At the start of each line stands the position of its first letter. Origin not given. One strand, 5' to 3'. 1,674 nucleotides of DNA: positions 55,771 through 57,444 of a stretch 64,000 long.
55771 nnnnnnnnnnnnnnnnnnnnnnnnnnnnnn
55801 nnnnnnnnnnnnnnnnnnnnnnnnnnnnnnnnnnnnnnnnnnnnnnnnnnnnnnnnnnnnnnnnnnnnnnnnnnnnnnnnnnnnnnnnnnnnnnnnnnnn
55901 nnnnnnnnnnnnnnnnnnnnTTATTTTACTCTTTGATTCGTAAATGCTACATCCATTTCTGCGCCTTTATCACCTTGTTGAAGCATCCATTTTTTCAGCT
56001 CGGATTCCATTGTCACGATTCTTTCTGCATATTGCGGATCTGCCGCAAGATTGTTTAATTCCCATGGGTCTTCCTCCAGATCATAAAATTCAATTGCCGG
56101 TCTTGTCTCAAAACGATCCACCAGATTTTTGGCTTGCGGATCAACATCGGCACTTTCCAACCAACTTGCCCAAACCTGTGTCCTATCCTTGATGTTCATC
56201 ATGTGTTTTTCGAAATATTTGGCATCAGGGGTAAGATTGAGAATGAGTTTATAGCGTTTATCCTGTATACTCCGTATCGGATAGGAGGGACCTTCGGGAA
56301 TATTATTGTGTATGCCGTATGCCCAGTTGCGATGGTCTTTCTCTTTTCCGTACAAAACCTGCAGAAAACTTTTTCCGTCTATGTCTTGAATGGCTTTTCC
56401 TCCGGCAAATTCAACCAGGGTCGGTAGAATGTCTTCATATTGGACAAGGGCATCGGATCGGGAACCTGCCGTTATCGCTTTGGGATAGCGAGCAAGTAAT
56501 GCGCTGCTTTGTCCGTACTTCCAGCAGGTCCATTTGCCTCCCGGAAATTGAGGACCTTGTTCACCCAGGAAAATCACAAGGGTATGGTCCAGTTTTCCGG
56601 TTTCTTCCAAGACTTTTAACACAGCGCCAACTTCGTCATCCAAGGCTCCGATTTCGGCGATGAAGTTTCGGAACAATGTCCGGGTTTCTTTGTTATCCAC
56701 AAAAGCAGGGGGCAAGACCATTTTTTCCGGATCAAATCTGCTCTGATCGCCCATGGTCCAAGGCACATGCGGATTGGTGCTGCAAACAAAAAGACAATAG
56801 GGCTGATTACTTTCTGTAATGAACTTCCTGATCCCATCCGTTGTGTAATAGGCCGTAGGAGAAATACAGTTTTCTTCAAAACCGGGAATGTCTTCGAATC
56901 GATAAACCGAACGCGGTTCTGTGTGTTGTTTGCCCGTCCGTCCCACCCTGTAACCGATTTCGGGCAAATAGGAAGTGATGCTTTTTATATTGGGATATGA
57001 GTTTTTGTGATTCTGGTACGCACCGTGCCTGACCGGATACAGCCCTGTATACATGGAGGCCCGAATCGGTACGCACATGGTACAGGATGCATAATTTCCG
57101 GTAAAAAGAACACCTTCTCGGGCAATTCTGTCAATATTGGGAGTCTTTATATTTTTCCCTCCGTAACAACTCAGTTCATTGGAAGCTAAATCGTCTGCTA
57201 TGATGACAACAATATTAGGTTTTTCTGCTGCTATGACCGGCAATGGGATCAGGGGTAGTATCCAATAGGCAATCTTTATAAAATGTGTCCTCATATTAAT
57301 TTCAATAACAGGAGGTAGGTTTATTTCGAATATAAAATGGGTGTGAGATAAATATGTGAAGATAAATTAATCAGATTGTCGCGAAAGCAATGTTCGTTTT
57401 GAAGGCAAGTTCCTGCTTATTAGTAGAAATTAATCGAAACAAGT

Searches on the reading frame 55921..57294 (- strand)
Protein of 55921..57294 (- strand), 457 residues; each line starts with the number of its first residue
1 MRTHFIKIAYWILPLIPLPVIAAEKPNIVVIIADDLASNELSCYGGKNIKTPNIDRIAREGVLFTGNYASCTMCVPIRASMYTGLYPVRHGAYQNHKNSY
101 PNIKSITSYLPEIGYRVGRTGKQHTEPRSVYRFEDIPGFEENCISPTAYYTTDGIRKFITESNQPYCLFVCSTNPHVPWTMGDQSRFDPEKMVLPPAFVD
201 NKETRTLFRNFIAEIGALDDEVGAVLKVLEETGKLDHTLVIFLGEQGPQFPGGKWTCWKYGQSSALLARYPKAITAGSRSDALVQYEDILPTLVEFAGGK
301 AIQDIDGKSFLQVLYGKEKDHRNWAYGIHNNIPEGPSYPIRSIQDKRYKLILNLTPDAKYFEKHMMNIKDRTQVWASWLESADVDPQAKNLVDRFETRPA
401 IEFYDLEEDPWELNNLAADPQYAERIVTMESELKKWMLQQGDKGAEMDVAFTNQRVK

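Call 5: search_protein_families(library=pfam, proteins=[window:55921-57294:-])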
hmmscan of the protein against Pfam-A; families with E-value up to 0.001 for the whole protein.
window:55921-57294:- (457 aa): 3 families
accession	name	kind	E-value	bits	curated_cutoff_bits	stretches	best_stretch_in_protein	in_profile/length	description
PF00884.28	Sulfatase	-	3.7e-33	115.6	25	1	26-298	1-300/301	Sulfatase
PF16347.10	SGSH_C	-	1.5e-18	67.8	29.3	2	265-352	19-108/154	N-sulphoglucosamine sulphohydrolase, C-terminal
PF01663.27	Phosphodiest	-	2.5e-07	31.1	23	1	29-96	2-66/342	Type I phosphodiesterase / nucleotide pyrophosphatase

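Call 6: search_protein_families(library=ncbifam, proteins=[window:55921-57294:-])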
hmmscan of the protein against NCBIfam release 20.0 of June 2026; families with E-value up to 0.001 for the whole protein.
window:55921-57294:- (457 aa): 4 families
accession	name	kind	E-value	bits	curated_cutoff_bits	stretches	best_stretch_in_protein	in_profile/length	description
NF010322.0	PRK13759.1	equivalog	3.5e-46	157.7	481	2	23-133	4-116/486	arylsulfatase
TIGR03417.1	chol_sulfatase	equivalog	1e-40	140.1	433.45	2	25-125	2-103/500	choline-sulfatase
NF045661.1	HdlasePehA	equivalog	1.7e-35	122.6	900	3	25-128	2-105/506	phosphoric/sulfuric ester hydrolase PehA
NF052527.1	Mn_arylsulf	exception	1e-22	80.7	850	2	25-127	1-105/479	manganese-dependent arylsulfatase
